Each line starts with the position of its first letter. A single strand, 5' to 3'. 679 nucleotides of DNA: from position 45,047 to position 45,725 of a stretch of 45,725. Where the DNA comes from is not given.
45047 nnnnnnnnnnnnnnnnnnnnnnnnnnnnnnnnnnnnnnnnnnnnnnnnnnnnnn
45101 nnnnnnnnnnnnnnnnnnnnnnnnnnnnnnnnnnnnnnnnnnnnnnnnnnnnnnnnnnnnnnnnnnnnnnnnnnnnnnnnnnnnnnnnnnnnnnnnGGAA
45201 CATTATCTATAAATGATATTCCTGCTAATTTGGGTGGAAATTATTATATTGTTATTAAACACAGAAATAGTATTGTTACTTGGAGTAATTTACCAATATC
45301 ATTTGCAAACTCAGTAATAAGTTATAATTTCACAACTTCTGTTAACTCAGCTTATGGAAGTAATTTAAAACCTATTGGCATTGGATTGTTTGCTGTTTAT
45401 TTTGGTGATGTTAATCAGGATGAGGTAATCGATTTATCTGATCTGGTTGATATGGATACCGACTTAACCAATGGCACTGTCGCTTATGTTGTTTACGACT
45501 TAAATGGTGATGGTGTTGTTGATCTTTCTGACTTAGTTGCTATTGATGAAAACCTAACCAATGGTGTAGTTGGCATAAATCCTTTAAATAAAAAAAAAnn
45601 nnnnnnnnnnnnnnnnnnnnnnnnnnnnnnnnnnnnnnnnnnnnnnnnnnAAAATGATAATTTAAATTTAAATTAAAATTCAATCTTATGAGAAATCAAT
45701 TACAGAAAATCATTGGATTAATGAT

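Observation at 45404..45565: Dockerin-like double EF-hand at the extreme C-terminus of giant 4: possible cohesin-dockerin-style tethering to the co-encoded scaffolds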

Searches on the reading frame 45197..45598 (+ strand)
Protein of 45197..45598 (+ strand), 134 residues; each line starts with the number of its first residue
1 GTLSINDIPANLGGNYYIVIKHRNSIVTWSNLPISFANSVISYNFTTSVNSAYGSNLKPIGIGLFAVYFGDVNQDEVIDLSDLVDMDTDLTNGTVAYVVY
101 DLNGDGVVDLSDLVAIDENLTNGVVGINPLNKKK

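Call 5: search_protein_families(library=pfam, proteins=[window:45197-45598:+], max_evalue=1)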
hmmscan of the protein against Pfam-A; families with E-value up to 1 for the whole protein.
window:45197-45598:+ (134 aa): 7 families
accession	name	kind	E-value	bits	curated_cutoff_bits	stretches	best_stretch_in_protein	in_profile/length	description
PF00036.39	EF-hand_1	-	0.00049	19.9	25.4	1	99-116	8-25/29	EF hand domain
PF13405.12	EF-hand_6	-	0.0037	17.3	25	1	99-115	8-24/30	EF-hand domain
PF00404.24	Dockerin_1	-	0.0073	16.9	22.9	2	70-119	2-55/57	Dockerin type I domain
PF13517.12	FG-GAP_3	-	0.01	16.9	26.9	0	61-80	40-59/61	FG-GAP-like repeat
PF13202.12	EF-hand_5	-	0.053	13.5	25.9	1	100-114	8-22/25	EF hand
PF13499.12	EF-hand_7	-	0.16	12.8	30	0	99-115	10-26/67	EF-hand domain pair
PF24478.1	DCX2_DCDC1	-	0.25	11.9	27.8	1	90-123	49-82/105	DCDC1, second doublecortin-like domain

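Call 6: search_protein_families(library=ncbifam, proteins=[window:45197-45598:+], max_evalue=1)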
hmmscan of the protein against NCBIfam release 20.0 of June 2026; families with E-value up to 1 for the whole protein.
window:45197-45598:+ (134 aa): 0 families
